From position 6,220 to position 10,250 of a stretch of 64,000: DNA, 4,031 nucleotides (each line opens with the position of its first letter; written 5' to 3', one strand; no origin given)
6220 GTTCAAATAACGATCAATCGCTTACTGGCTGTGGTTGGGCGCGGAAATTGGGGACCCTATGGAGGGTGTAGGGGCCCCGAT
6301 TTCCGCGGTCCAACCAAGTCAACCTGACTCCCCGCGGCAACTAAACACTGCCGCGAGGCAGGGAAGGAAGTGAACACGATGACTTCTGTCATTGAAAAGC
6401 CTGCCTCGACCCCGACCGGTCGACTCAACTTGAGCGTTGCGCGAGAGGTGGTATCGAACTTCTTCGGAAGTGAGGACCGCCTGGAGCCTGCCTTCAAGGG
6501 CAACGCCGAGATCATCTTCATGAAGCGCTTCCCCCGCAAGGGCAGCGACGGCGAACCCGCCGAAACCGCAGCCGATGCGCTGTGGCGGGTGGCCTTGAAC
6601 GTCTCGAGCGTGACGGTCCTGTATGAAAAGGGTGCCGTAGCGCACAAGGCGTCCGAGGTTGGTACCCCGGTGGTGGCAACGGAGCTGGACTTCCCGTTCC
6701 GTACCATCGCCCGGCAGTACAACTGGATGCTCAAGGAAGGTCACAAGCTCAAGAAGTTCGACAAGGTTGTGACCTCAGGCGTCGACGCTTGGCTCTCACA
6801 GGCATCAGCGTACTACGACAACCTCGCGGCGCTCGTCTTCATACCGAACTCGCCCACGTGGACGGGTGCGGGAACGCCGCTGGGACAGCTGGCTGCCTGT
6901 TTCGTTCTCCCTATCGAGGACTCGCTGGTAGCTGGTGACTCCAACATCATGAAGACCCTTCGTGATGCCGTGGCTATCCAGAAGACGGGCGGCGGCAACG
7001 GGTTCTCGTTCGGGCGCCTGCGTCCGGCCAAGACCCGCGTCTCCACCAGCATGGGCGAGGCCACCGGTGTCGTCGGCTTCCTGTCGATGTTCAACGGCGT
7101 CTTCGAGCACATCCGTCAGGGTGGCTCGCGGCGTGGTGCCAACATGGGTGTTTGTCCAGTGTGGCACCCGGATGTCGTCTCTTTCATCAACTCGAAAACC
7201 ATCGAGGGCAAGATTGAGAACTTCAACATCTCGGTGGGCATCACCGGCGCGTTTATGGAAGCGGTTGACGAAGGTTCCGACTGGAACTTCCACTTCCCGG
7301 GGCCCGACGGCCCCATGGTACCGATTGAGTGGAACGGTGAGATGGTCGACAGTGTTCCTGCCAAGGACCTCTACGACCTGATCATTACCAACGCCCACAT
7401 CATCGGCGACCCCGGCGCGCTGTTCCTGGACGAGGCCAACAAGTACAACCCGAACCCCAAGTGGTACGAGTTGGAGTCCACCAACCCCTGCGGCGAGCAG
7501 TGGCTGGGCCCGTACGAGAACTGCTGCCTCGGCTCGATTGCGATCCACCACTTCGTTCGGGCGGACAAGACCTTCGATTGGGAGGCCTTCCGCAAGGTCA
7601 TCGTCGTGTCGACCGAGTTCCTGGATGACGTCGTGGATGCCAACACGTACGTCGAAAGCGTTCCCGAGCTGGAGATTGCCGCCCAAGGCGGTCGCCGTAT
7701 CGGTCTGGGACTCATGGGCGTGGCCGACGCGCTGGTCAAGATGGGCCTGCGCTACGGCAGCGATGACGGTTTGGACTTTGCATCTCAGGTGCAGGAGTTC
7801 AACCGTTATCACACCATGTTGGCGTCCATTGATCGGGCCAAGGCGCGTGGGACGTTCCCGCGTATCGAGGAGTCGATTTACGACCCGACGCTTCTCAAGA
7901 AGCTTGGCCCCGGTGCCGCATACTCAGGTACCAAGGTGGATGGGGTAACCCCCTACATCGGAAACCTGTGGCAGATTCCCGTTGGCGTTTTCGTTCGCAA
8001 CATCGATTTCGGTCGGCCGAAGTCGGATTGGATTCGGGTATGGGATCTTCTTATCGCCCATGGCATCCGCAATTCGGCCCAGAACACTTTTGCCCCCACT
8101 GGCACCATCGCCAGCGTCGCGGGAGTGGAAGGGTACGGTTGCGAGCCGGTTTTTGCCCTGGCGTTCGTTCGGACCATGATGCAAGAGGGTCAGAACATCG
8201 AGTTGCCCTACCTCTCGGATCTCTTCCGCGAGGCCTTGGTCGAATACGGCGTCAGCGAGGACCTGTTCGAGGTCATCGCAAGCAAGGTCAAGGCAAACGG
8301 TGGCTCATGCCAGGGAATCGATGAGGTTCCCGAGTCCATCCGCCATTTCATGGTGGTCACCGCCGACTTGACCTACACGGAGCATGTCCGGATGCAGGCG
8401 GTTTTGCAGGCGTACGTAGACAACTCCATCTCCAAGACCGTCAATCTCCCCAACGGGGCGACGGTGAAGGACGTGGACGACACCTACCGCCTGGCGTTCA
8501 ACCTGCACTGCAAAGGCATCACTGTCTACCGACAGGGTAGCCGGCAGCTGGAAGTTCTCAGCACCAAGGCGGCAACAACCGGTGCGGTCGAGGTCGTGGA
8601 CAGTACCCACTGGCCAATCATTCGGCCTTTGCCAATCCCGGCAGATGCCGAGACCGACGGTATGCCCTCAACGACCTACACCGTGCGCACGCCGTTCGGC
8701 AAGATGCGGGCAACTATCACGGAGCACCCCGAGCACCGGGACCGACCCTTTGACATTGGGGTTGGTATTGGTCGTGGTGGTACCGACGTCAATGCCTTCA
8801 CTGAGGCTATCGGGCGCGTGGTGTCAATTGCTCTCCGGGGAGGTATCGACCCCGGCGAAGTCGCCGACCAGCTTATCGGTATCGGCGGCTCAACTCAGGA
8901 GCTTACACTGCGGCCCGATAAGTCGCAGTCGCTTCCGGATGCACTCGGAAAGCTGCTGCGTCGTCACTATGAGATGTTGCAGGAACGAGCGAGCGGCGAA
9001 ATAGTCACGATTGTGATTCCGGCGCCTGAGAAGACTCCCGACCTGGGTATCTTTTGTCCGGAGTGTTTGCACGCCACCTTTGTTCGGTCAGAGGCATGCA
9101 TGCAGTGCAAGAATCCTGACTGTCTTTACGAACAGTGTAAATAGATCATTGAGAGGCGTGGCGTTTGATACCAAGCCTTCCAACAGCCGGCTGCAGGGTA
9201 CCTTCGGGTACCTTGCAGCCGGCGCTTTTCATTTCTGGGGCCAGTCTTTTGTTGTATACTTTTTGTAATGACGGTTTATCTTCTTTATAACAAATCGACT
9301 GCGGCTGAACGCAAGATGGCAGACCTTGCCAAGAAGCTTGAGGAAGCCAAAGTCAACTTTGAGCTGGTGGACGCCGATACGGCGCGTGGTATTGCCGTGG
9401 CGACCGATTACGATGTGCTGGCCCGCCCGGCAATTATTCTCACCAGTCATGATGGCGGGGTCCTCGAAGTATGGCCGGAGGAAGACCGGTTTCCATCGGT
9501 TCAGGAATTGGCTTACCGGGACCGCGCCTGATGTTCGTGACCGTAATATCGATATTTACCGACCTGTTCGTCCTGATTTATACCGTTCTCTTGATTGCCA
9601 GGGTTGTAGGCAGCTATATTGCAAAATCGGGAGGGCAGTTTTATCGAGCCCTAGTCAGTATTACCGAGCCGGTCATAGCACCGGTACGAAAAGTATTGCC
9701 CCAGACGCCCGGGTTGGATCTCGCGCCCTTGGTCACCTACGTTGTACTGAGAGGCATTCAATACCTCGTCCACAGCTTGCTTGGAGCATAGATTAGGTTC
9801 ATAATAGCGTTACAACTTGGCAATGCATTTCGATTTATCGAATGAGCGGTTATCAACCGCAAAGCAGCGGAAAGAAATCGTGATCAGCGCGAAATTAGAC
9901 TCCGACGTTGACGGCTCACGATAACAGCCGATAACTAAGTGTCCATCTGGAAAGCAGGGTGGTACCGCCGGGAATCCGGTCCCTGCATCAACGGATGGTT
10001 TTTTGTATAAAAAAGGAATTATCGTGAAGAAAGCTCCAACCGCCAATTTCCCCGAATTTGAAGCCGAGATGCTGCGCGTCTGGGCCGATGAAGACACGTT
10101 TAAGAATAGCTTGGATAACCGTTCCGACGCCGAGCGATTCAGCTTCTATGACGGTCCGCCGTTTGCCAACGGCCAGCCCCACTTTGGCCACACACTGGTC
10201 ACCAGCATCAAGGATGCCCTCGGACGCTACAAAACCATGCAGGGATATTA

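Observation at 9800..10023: T-box riboswitch with probable Ile specifier upstream of ileS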

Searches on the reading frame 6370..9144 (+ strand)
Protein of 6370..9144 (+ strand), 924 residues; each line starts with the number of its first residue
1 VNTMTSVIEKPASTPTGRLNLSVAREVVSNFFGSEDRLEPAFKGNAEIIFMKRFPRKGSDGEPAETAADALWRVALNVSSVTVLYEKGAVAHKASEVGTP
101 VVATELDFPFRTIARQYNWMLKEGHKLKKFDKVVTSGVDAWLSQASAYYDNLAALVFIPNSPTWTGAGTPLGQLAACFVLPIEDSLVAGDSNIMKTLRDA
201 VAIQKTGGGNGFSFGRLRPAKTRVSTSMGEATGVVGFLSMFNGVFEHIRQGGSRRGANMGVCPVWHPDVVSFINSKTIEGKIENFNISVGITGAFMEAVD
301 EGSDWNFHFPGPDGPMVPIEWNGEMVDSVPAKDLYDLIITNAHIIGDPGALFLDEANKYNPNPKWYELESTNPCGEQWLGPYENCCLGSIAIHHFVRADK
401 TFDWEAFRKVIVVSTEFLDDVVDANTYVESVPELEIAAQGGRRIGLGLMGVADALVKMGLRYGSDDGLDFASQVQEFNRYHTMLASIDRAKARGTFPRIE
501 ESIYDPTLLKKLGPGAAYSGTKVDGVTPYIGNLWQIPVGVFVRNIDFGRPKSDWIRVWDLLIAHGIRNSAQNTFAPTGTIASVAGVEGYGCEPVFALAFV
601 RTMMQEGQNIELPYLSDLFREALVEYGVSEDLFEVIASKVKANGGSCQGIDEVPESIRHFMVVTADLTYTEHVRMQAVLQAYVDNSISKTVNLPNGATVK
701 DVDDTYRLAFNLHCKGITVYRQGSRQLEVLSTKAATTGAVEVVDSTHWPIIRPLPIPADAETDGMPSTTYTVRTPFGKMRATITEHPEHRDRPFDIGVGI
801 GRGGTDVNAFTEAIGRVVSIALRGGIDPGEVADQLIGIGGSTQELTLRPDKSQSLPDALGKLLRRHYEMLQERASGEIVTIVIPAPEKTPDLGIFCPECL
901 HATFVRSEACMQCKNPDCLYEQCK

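Call 9: search_protein_families(library=pfam, proteins=[window:6370-9144:+])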
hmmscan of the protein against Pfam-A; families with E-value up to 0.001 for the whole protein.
window:6370-9144:+ (924 aa): 3 families
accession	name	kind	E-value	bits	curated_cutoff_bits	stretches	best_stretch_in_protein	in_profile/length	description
PF02867.20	Ribonuc_red_lgC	-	1.4e-107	361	23.9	1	175-720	1-523/523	Ribonucleotide reductase, barrel domain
PF12637.14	TSCPD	-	2.5e-12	47.4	22.8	1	769-867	2-88/88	TSCPD domain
PF00317.26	Ribonuc_red_lgN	-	1.7e-09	38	28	1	49-172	10-77/77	Ribonucleotide reductase, all-alpha domain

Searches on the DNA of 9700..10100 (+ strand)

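Call 4: search_rna_families(source=window, start=9700, end=10100, threshold=evalue, max_evalue=10, show_alignments=5)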
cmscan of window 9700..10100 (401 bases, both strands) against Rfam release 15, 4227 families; matches with E-value up to 10: 4.
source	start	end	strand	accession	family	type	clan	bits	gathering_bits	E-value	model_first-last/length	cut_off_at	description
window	9801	9987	+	RF00230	T-box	Cis-reg; leader;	-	27.7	93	0.0002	1-219/219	no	T-box leader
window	9819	10011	+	RF02004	group-II-D1D4-5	Intron;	CL00102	15.7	34.5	0.39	1-201/201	no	Group II catalytic intron D1-D4-5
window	10084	10100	+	RF01126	sR41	Gene; snRNA; snoRNA; CD-box;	-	10.9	54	4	1-17/53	3'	Small nucleolar RNA sR41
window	9752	9778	+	RF01514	Afu_513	Gene; snRNA; snoRNA; CD-box;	-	10.3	48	8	77-103/103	no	A. fumigatus snoRNA Afu_513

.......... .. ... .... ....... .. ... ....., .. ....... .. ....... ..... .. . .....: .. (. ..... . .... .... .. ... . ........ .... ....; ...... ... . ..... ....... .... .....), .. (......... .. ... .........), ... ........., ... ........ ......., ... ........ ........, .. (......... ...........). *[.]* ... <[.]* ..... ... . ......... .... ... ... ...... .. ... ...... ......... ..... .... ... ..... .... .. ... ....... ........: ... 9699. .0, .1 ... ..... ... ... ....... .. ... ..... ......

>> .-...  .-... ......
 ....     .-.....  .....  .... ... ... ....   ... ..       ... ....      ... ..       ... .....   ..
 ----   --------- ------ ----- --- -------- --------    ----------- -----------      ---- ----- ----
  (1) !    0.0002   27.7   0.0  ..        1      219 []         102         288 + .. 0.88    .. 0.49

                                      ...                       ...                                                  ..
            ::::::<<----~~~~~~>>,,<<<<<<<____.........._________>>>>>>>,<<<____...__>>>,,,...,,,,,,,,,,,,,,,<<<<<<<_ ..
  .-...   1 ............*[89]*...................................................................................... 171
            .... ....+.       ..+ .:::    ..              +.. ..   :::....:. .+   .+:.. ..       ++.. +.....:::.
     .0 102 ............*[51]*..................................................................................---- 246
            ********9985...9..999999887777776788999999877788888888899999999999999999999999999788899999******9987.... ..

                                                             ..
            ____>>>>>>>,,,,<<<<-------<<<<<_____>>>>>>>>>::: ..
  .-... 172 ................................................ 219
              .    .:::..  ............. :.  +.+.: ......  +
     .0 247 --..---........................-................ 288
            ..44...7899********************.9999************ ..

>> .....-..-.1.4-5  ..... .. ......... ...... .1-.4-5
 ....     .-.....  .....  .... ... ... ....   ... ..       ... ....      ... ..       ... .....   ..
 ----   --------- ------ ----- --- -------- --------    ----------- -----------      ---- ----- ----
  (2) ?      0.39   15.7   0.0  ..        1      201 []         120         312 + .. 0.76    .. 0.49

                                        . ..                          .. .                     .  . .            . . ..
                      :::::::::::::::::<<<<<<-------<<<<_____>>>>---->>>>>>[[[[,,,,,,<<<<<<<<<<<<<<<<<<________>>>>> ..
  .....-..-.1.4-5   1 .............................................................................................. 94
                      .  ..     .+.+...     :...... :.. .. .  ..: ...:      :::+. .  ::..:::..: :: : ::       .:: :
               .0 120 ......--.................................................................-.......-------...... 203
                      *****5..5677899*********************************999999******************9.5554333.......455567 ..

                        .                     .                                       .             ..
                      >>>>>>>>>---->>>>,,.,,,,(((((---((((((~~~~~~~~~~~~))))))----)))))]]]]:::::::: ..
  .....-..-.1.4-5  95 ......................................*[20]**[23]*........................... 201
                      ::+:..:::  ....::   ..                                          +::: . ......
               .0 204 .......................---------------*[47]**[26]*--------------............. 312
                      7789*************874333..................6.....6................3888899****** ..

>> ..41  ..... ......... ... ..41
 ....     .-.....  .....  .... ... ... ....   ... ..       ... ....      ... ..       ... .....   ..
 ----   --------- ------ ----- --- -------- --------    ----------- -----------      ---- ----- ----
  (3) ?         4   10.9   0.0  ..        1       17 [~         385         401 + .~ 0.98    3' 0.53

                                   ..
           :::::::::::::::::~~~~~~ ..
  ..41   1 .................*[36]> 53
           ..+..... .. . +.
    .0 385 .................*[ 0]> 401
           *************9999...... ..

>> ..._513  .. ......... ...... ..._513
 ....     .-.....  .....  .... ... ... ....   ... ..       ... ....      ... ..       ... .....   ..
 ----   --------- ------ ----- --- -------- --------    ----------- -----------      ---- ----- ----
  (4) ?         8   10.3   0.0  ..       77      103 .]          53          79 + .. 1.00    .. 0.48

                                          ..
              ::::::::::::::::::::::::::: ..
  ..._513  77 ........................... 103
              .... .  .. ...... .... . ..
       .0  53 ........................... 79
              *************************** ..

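Call 40: build_rna_model(alignment_id=A2, structure=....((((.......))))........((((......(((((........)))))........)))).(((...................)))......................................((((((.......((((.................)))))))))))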
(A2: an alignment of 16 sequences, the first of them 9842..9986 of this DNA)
Model R1 built from alignment A2 (16 sequences, 175 columns); structure: as given.
model positions 144; base pairs 26; branch points 3; effective number of sequences 2.16; information 0.59 bits per position. Calibrated on 0.2 Mb of random sequence (short: E-values are rough).
structure used (alignment columns):
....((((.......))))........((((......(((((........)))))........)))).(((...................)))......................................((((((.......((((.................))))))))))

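Call 41: search_with_rna_model(model_id=R1, sources=[window, L001, L002, L003, L004, L005, L006, L007, L008, L009, L010, L011, L012, L013, L014, L015, L016, L017, L018, L019, L020, L021, L022, L023, L024, L025, L026, L027, L028, L029, L030, L031, L032, L033, L034, L035, L036, L037, L038, L039, L040, L041, L042, L043, L044, L045], max_evalue=1, make_alignment=true)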
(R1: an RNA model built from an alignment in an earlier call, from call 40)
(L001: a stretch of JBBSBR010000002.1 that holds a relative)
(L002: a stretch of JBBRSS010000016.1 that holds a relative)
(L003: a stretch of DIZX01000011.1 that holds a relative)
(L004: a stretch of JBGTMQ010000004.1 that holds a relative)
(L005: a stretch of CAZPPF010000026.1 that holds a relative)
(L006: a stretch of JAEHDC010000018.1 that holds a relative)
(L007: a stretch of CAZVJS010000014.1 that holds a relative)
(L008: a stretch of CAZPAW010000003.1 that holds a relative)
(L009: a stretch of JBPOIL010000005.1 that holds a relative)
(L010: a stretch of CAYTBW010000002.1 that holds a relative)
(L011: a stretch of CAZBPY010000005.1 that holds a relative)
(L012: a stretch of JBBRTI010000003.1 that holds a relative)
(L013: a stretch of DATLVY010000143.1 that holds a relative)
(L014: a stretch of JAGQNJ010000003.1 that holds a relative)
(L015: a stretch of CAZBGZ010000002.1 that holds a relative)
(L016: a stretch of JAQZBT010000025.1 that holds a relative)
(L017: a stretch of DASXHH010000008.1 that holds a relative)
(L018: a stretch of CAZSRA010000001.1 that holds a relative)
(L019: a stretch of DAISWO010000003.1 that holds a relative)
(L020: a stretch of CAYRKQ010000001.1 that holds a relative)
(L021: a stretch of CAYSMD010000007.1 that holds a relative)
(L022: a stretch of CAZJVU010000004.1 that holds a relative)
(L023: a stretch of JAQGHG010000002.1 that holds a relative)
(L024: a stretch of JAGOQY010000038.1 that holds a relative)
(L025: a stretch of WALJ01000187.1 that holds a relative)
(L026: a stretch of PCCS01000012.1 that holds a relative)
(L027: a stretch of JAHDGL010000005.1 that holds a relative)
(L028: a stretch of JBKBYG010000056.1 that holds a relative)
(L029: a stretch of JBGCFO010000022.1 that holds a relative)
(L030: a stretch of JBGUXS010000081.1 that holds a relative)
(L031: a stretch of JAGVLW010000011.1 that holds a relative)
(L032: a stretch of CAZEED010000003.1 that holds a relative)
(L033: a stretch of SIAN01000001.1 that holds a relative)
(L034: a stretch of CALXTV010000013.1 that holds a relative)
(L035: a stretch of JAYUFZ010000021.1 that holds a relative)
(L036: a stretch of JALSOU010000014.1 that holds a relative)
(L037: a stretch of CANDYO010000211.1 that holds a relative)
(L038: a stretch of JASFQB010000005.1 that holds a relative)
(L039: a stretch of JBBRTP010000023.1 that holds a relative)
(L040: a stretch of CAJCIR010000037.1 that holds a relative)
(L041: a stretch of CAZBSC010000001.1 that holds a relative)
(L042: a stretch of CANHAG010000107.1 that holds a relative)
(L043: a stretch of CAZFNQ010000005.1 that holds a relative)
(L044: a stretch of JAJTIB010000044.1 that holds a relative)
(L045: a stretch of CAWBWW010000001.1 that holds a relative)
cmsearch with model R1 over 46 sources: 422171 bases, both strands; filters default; matches with E-value up to 1: 28.
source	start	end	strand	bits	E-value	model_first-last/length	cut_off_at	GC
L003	2816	2964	+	138.4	4e-35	1-144/144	no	0.5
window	9842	9986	+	138.1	4.8e-35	1-144/144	no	0.54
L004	2276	2425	+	135.5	2.5e-34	1-144/144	no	0.55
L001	2813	2961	+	134.1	5.8e-34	1-144/144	no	0.57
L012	2821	2965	+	132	2.1e-33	1-144/144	no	0.57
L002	2816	2962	+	130.1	7e-33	1-144/144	no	0.52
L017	2815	2963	+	125.6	1.1e-31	1-144/144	no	0.55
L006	2784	2930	+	124.1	2.9e-31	1-144/144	no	0.54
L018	2683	2829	+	122.1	1e-30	1-144/144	no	0.5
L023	2820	2967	+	118.9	7.5e-30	1-144/144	no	0.55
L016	2836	2968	+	116.6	3.2e-29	1-144/144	no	0.59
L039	2757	2903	+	114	1.6e-28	1-144/144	no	0.57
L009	2772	2921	+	112.7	3.6e-28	1-144/144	no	0.51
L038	2810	2963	+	111.4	8e-28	1-144/144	no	0.45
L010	2772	2921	+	110.9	1e-27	1-144/144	no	0.52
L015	2803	2953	+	105.2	3.6e-26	1-144/144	no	0.48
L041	2804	2953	+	97.2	5.3e-24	1-144/144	no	0.47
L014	938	1084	+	95.3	1.7e-23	1-144/144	no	0.48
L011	2769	2950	+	83.2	3.1e-20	1-144/144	no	0.52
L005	2825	2951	+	80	2.3e-19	1-144/144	no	0.57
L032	2461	2613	+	76.1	2.6e-18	1-144/144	no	0.44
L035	2831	2965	+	75.8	3.1e-18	1-144/144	no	0.58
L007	2080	2207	+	75.4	4e-18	1-144/144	no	0.55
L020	2679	2817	+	74.4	7.4e-18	1-144/144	no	0.46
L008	2793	2946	+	72.9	1.8e-17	1-144/144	no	0.43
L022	2745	2893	+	65.6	1.7e-15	1-144/144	no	0.53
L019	2766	2948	+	65.1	2.3e-15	1-144/144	no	0.5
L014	5237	5321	+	13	0.26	1-144/144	no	0.44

Alignment A3: 28 matches aligned to the model, 268 columns, each read 5' to 3' on its own strand. Consensus structure (alignment columns), stored with it:
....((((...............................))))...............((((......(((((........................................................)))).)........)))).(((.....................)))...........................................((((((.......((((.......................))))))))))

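Call 59: search_with_rna_model(model_id=R1, sources=[L046, L047], max_evalue=1)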
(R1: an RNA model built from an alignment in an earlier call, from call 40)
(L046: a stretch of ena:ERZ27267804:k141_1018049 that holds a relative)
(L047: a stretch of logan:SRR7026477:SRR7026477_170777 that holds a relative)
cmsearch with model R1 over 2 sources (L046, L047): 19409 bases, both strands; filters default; matches with E-value up to 1: 3.
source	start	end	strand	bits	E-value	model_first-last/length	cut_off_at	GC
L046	5765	5959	+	79.3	1.6e-20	1-144/144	no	0.53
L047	1551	1745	+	79.3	1.6e-20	1-144/144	no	0.53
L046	2188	2212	-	7.6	0.35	33-57/144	no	0.36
